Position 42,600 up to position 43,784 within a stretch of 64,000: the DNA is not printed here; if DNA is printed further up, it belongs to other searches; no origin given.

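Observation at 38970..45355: ECF sigma / CBM48-anti-sigma cluster encoding a set of Met/His/Gly-rich envelope proteins: a candidate uncharacterised envelope system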

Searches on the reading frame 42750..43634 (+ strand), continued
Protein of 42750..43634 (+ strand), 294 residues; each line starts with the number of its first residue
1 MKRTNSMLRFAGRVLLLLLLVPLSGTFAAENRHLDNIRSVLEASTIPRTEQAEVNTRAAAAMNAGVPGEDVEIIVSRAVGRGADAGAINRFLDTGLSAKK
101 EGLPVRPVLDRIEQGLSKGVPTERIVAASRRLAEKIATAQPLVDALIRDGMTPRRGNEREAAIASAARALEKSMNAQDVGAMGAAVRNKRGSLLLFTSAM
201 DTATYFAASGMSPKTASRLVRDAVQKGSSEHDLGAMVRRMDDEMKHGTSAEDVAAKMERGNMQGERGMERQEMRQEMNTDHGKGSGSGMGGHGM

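Call 35: find_encoding_contigs(protein=P0385, flank=8000, max_places=2)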
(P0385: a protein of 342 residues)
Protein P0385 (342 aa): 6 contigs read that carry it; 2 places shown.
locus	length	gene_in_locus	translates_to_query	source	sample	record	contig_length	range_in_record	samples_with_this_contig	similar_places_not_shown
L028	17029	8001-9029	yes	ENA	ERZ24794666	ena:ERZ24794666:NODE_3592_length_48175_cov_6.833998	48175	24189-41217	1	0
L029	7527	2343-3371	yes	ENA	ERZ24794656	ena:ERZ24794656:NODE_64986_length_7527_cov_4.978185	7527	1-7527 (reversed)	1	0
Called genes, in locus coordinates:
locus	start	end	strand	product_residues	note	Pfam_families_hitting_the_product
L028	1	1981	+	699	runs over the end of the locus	PF07715:Plug, PF00593:TonB_dep_Rec_b-barrel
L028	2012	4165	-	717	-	PF07819:PGAP1 (faint)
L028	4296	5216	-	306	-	PF14321:DUF4382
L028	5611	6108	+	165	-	PF04542:Sigma70_r2, PF08281:Sigma70_r4_2, PF04545:Sigma70_r4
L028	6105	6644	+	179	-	PF02922:CBM_48 (weak), PF16561:AMPK1_CBM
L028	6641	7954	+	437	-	PF02922:CBM_48, PF16561:AMPK1_CBM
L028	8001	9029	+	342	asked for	-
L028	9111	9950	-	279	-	PF13860:FlgD_ig (weak)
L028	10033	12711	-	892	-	PF00963:Cohesin (weak), PF13860:FlgD_ig, PF18962:Por_Secre_tail (faint)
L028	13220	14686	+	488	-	PF13860:FlgD_ig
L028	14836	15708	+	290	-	-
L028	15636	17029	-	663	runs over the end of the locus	PF07719:TPR_2 (faint), PF13424:TPR_12 (faint), PF13428:TPR_14 (faint), PF13431:TPR_17 (faint), PF00515:TPR_1 (faint), PF14559:TPR_19 (weak), PF23914:TPR_CcmH_CycH (weak), PF13432:TPR_16 (weak), +4 more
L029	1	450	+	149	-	?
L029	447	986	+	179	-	PF02922:CBM_48 (weak), PF16561:AMPK1_CBM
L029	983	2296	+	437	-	PF02922:CBM_48, PF16561:AMPK1_CBM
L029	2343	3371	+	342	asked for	-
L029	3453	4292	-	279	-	PF13860:FlgD_ig (weak)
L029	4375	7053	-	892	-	PF00963:Cohesin (weak), PF13860:FlgD_ig, PF18962:Por_Secre_tail (faint)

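Call 36: find_encoding_contigs(protein=P0323, flank=8000, max_places=1)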
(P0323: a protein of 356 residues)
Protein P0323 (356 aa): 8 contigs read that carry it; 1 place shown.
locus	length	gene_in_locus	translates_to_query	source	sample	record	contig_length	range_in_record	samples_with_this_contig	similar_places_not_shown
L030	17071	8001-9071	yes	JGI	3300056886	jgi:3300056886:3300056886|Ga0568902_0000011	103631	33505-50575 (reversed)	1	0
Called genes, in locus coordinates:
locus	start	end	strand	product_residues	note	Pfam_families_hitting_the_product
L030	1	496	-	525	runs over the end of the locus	PF01875:Memo, PF01871:AMMECR1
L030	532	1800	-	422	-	PF04055:Radical_SAM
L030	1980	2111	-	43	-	-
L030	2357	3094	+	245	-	-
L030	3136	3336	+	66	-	-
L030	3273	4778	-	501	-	PF01839:FG-GAP (faint), PF16743:PliI (faint), PF13517:FG-GAP_3, PF13860:FlgD_ig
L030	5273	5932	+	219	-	PF04542:Sigma70_r2, PF08281:Sigma70_r4_2, PF04545:Sigma70_r4 (weak)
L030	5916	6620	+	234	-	PF02922:CBM_48 (weak), PF16561:AMPK1_CBM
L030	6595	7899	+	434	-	PF02922:CBM_48, PF16561:AMPK1_CBM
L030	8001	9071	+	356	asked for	-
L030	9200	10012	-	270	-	PF00561:Abhydrolase_1, PF12146:Hydrolase_4, PF12697:Abhydrolase_6, PF00326:Peptidase_S9 (faint)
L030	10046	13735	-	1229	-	PF00580:UvrD-helicase, PF13245:AAA_19 (weak), PF00580:UvrD-helicase, PF13361:UvrD_C, PF13538:UvrD_C_2 (faint), PF12705:PDDEXK_1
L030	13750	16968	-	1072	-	PF12705:PDDEXK_1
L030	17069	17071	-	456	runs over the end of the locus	PF00474:SSF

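Call 37: find_encoding_contigs(protein=P0310, flank=8000, max_places=1)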
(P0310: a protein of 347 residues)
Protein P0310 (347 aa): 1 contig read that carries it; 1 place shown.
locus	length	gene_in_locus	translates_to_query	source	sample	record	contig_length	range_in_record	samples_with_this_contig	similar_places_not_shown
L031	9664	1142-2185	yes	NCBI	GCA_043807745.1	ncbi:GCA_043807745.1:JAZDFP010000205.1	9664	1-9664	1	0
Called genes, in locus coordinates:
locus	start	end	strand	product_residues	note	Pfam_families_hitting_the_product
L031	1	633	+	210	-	PF02581:TMP-TENI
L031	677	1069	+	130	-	PF02922:CBM_48, PF16561:AMPK1_CBM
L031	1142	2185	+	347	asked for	-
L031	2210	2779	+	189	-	PF04542:Sigma70_r2, PF08281:Sigma70_r4_2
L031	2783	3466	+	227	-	PF02922:CBM_48, PF16561:AMPK1_CBM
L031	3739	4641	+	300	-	PF10082:BBP2_2 (faint)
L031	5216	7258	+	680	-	PF26198:Ig_SMCHD1_6th (faint), PF18565:Glyco_hydro2_C5 (faint)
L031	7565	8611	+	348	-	-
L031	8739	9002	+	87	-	-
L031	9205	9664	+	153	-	?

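Call 38: find_encoding_contigs(protein=P0347, flank=8000, max_places=1)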
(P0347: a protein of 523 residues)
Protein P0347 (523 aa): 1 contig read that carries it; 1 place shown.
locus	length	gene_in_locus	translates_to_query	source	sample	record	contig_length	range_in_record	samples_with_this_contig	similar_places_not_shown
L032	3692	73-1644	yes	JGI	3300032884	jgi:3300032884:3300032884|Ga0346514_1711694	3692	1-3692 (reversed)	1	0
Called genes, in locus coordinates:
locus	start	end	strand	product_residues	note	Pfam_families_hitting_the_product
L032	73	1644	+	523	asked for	-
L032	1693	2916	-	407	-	PF00202:Aminotran_3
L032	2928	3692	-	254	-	?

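Call 46: find_encoding_contigs(protein=P0181, flank=9000, max_places=1)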
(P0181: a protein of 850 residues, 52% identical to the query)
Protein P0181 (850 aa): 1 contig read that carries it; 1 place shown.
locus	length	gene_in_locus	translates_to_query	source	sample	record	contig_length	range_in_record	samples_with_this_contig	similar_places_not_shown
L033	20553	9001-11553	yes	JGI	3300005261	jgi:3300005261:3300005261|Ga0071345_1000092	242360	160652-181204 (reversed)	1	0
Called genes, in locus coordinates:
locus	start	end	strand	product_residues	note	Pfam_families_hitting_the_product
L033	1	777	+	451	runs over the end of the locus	PF00072:Response_reg, PF00158:Sigma54_activat, PF14532:Sigma54_activ_2, PF07724:AAA_2 (weak), PF00004:AAA, PF07728:AAA_5, PF25601:AAA_lid_14, PF02954:HTH_8, +1 more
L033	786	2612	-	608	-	PF00672:HAMP, PF00989:PAS (weak), PF08448:PAS_4 (weak), PF00512:HisKA, PF13581:HATPase_c_2 (weak), PF02518:HATPase_c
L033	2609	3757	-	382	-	PF02702:KdpD, PF00582:Usp (weak)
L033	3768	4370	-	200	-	PF02669:KdpC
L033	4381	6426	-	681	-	PF00122:E1-E2_ATPase, PF00702:Hydrolase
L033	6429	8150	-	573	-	PF03814:KdpA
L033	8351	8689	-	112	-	-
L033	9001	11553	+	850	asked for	-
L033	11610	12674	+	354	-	PF00106:adh_short, PF08659:KR (weak), PF13561:adh_short_C2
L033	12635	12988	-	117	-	PF21082:MS_channel_3rd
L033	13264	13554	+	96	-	-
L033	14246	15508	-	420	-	PF23235:WHD_3rd_Lhr (weak), PF06224:AlkZ-like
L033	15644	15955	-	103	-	-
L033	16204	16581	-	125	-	PF01638:HxlR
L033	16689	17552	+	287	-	PF05368:NmrA, PF13460:NAD_binding_10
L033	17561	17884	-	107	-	-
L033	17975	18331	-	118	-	PF02148:zf-UBP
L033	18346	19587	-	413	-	PF12867:DinB_2, PF03781:FGE-sulfatase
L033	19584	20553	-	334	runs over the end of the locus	PF10017:Methyltransf_33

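Call 47: find_encoding_contigs(protein=P0225, flank=9000, max_places=1)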
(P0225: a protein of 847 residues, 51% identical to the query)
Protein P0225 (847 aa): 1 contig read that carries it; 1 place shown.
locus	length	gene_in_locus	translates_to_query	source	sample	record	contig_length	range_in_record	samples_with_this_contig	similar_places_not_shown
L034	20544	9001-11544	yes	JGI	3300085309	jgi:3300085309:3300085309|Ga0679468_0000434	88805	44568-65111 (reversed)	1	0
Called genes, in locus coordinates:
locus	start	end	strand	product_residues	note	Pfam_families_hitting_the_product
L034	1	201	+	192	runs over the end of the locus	PF00440:TetR_N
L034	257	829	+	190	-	PF13338:AbiEi_4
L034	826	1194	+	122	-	PF08843:AbiEii (faint)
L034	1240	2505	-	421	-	PF02321:OEP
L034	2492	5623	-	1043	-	PF00873:ACR_tran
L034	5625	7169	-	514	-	PF25989:YknX_C (faint), PF25973:BSH_CzcB, PF25954:Beta-barrel_RND_2, PF25975:CzcB_C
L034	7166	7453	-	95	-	-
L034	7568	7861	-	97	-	-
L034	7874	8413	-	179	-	PF00085:Thioredoxin (weak), PF00578:AhpC-TSA, PF08534:Redoxin, PF13098:Thioredoxin_2 (faint), PF13905:Thioredoxin_8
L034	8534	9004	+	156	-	-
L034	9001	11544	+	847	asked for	PF13620:CarboxypepD_reg (faint)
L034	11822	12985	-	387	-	PF00266:Aminotran_5, PF01041:DegT_DnrJ_EryC1, PF01212:Beta_elim_lyase (weak)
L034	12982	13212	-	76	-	-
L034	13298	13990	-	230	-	PF14022:DUF4238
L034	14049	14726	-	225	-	PF01022:HTH_5, PF12840:HTH_20, PF25212:HVO_A0114 (weak), PF00581:Rhodanese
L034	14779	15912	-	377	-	PF03595:SLAC1 (weak)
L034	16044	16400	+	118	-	PF02635:DsrE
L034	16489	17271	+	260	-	PF13230:GATase_4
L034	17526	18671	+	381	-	PF01266:DAO (faint), PF07992:Pyr_redox_2, PF13454:NAD_binding_9 (faint)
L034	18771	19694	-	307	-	-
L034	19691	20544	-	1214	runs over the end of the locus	PF00873:ACR_tran, PF03176:MMPL (weak), PF00873:ACR_tran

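Call 48: search_protein_families(library=ncbifam, proteins=[L034:2492-5623:-, L034:5625-7169:-, L034:7166-7453:-, L034:7568-7861:-, L034:7874-8413:-, L034:8534-9004:+, L033:8351-8689:-], max_evalue=0.001)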
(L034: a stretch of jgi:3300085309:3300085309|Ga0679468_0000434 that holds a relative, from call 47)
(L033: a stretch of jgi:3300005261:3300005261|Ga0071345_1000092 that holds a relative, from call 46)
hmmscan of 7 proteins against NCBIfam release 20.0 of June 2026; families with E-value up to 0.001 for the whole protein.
L034:2492-5623:- (1043 aa): 12 families
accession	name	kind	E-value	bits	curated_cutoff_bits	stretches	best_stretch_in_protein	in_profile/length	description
TIGR00914.1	2A0601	subfamily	0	1176.1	701.45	1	1-1017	1-1035/1051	CusA/CzcA family heavy metal efflux RND transporter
NF033617.1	RND_permease_2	subfamily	2.6e-158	528.9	1250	1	21-1017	16-1007/1009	multidrug efflux RND transporter permease subunit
NF000282.2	RND_permease_1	subfamily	6.5e-121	405.1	1250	1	21-1016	16-1026/1029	multidrug efflux RND transporter permease subunit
TIGR00915.1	2A0602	subfamily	3.4e-107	359.6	940.35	1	21-1016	17-1027/1050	efflux RND transporter permease subunit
NF007905.0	PRK10614.1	equivalog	2.1e-91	307.1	1774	1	20-1017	18-1008/1025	multidrug efflux RND transporter permease subunit MdtC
NF007133.0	PRK09579.1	equivalog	7.8e-84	281.9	1763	1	22-1018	20-1003/1017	multidrug efflux RND transporter permease subunit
NF007798.0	PRK10503.1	equivalog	1.9e-82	277.4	1584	1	21-1018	28-1023/1040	MdtB/MuxB family multidrug efflux RND transporter permease subunit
NF007842.1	PRK10555.1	equivalog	5.8e-76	256.2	1854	1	21-1014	17-1023/1036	multidrug efflux RND transporter permease AcrD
NF007131.0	PRK09577.1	equivalog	2.8e-73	247.2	1768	1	21-1019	17-1024/1045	multidrug efflux RND transporter permease subunit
NF000037.1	RND_perm_OqxB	exception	5.5e-62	209.8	2200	1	23-1016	21-1033/1050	multidrug efflux RND transporter permease subunit OqxB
NF011706.2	PRK15127.1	equivalog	1.7e-58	198.4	2150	1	20-1015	16-1027/1049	multidrug efflux RND transporter permease subunit AcrB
TIGR00921.1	2A067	subfamily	2.9e-07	28.9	351.9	1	855-1021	187-350/733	hydrophobe/amphiphile efflux-3 (HAE3) family transporter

L034:5625-7169:- (514 aa): 20 families
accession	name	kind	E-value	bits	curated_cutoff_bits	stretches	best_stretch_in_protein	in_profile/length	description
TIGR00999.1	8a0102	subfamily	2e-55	187.8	319.3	1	226-495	1-271/271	CzcB/NccB family metal efflux transporter periplasmic adaptor subunit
TIGR01730.1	RND_mfp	subfamily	2.8e-50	171.1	94.9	1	182-495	3-314/322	efflux RND transporter periplasmic adaptor subunit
NF045680.1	DiMtlExpIhpB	equivalog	4e-34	118.1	450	2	318-502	140-322/326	divalent metal ion exporter adaptor subunit IhpB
NF007303.0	PRK09783.1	subfamily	3.2e-19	68.7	390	1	315-498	214-396/414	copper/silver efflux system membrane fusion protein CusB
NF008606.0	PRK11578.1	equivalog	7.8e-15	54.9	342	1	175-488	31-362/371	macrolide transporter subunit MacA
NF008589.1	PRK11556.1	equivalog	7.1e-14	51.5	391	1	180-491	59-376/392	MdtA/MuxA family multidrug efflux RND transporter periplasmic adaptor subunit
TIGR02971.1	heterocyst_DevB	subfamily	6.9e-12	45.4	129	1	251-396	145-283/327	ABC exporter membrane fusion protein, DevB family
NF007132.1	PRK09578.1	equivalog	1.6e-11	43.6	512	1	178-491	38-364/396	MexX/AxyX family multidrug efflux RND transporter periplasmic adaptor subunit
NF033138.2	RND-peri-MexC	equivalog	1.9e-11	43.7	625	1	180-494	38-363/375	MexC family multidrug efflux RND transporter periplasmic adaptor subunit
NF000272.2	OqxA_adapt_sub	exception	6.8e-10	38.4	835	1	208-490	68-366/391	multidrug efflux RND transporter periplasmic adaptor subunit OqxA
TIGR00998.1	8a0101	subfamily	6.2e-09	35.2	390.8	1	316-376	205-265/334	EmrA/EmrK family multidrug efflux transporter periplasmic adaptor subunit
TIGR01843.1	type_I_hlyD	subfamily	9.8e-07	28.1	208.65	1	216-265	52-101/422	HlyD family type I secretion periplasmic adaptor subunit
NF011604.1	PRK15030.1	equivalog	1.1e-06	27.9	765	1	393-491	265-364/397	multidrug efflux RND transporter periplasmic adaptor subunit AcrA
NF045904.1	RND-peri-MexE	equivalog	1.5e-06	27.4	714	1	218-490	74-356/390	multidrug efflux RND transporter periplasmic adaptor subunit MexE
NF033834.1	RND_adapt_MexA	exception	4.1e-06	26.2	750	1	205-492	61-350/373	multidrug efflux RND transporter periplasmic adaptor subunit MexA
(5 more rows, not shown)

L034:7166-7453:- (95 aa): 0 families

L034:7568-7861:- (97 aa): 0 families

L034:7874-8413:- (179 aa): 10 families
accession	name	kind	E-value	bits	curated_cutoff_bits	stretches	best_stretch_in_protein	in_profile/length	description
NF002854.0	PRK03147.1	subfamily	7.5e-12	45.5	170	1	34-141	50-158/176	thiol-disulfide oxidoreductase ResA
NF047696.1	ThlDiSintTplARhiz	equivalog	1.3e-11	44.6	230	1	35-154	86-212/219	thiol:disulfide interchange protein TlpA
TIGR01068.1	thioredoxin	equivalog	1.7e-11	44.2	96.8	1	49-93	17-61/101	thioredoxin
TIGR00385.1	dsbE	subfamily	7.6e-10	38.6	123.15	1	44-143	60-158/173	DsbE family thiol:disulfide interchange protein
NF041202.1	StoA_CxxC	exception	2.1e-08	34.2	210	1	50-84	56-90/163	endospore biogenesis thiol-disulfide oxidoreductase StoA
NF006898.0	PRK09381.1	equivalog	1.6e-06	28.4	138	1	47-88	22-63/109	thioredoxin TrxA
NF008229.0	PRK10996.1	equivalog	9.3e-06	25.4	125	1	49-84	55-90/141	thioredoxin TrxC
NF041054.1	WAxxUGC_long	equivalog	2.2e-05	23.9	300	1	40-132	98-190/354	ResA-like WAxxUGC motif-containing protein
NF010625.0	PRK14018.1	equivalog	9.3e-05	21.1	522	1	49-137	59-154/521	bifunctional peptide-methionine (S)-S-oxide reductase MsrA/peptide-methionine (R)-S-oxide reductase MsrB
NF011941.0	PRK15412.1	equivalog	0.00023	20.8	359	1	48-130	70-149/185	thiol:disulfide interchange protein DsbE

L034:8534-9004:+ (156 aa): 0 families

L033:8351-8689:- (112 aa): 0 families

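Call 65: predict_structure(alignment_id=A2)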
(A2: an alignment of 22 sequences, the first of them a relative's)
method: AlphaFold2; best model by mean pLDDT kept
length: 583 residues; sequences in the alignment: 22
mean_pLDDT: 42.6   pTM: 0.26
mean pLDDT of the five models: 42.6, 39.4, 39.0, 36.3, 35.0
residues with pLDDT >= 90: 0; 70-90: 43; 50-70: 146; < 50: 394
segments of 3 or more residues with pLDDT < 50: 1-3, 18-44, 110-112, 144-327, 338-342, 379-385, 404-406, 410-551, 578-583
pLDDT, mean of each block of 10 residues (from residue 1): 47 47 31 27 53 62 67 72 77 71 65 55 58 66 44 35 35 30 24 30 37 36 32 27 23 20 26 41 40 40 26 33 48 61 62 64 62 60 51 54 50 39 31 35 29 24 28 32 31 36 29 23 23 25 40 51 57 51 37
secondary structure, 60 per line:
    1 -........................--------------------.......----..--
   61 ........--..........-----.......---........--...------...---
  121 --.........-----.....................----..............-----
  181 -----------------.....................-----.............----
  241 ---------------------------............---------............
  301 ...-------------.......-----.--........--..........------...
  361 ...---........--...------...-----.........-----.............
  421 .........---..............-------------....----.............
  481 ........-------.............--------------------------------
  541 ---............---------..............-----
elements in order: H2-25 E46-52 E61-68 E71-80 E86-92 E96-103 E106-108 E115-117 E123-131 E137-143 H144-157 H162-175 H198-218 H224-236 H268-279 H289-303 E317-323 E332-339 E342-351 E358-363 E367-374 E377-379 E386-388 E394-402 E408-414 H415-429 H433-446 H460-463 H468-488 H496-508 H544-555 H565-578

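Call 69: find_related_loci(query=A4, collection=metagenome_contigs, flank=8000)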
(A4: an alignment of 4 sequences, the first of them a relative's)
Query A4 (342 aa) in metagenome_contigs; peptide patterns used: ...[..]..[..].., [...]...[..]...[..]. (x = any residue, [..] = any of these).
200 stretches matched a pattern; 6 encode a relative of the query (tblastn E <= 1e-3); 6 distinct loci.
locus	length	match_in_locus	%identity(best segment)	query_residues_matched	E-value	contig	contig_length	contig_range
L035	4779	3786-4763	36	1-321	3e-49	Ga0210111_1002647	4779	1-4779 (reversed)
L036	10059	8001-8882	35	23-333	1e-36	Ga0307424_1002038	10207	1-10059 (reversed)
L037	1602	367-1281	33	24-327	2e-33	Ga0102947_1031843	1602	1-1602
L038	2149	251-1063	32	4-267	5e-33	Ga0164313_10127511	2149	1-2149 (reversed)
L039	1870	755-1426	37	45-274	2e-29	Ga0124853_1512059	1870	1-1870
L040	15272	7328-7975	36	72-271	3e-26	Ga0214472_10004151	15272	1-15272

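Call 74: search_solved_structures(query=A6, max_evalue=5)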
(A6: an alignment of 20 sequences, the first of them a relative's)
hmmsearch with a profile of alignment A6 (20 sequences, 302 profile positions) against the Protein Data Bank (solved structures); distinct sequences matched with E-value up to 5: 5.
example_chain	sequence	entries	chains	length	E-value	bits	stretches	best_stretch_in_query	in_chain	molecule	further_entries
8qwq_A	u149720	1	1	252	0.045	15.9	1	214-268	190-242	Opacity protein opA60 (Fragment)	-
7qve_t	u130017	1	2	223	0.15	14.3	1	204-267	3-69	Proteasome subunit beta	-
2maf_A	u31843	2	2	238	0.16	14.2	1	214-264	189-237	Opacity protein opA60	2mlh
3brz_A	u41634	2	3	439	0.48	12.6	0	217-278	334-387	TodX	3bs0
9jxw_A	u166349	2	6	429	0.89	11.7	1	28-66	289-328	PIN domain-containing protein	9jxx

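Call 75: search_protein_families(library=pfam, alignment_id=A6, max_evalue=0.05)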
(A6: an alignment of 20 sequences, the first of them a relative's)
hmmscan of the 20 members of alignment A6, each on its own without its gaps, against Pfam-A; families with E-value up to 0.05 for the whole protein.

A. member 1, L001:11681-12601:+ (307 aa): 1 family
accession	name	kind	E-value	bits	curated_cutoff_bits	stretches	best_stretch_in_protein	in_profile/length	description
PF16946.11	Porin_OmpG_1_2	-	0.013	15.3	23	0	262-302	246-289/294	OMPG-porin 1 family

B. families by the number of members that match (of 20 scanned): 15 families
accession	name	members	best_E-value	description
PF10082.15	BBP2_2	11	1.1e-07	Putative beta-barrel porin 2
PF04575.19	SlipAM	5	7.9e-06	Surface lipoprotein assembly modifier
PF11854.14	MtrB_PioB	5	0.00024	Putative outer membrane beta-barrel porin, MtrB/PioB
PF13505.12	OMP_b-brl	4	0.00014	Outer membrane protein beta-barrel domain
PF10677.15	DUF2490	4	0.011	Protein of unknown function (DUF2490)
PF04338.18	DUF481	2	0.0033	Protein of unknown function, DUF481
PF11059.14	DUF2860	2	0.0035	Protein of unknown function (DUF2860)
PF25222.1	DUF7840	2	0.0057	Domain of unknown function (DUF7840)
PF19089.6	DUF5777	2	0.035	Membrane bound beta barrel domain (DUF5777)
PF11383.14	DUF3187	1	0.0029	Protein of unknown function (DUF3187)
PF16946.11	Porin_OmpG_1_2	1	0.013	OMPG-porin 1 family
PF05404.17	TRAP-delta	1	0.017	Translocon-associated protein, delta subunit precursor (TRAP-delta)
PF01389.23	OmpA_membrane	1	0.018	OmpA-like transmembrane domain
PF24653.1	Phage_OMP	1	0.022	Cyanophage outer membrane protein like beta barrel domain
PF05506.17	PLipase_C_C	1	0.028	Bacterial phospholipase C, C-terminal domain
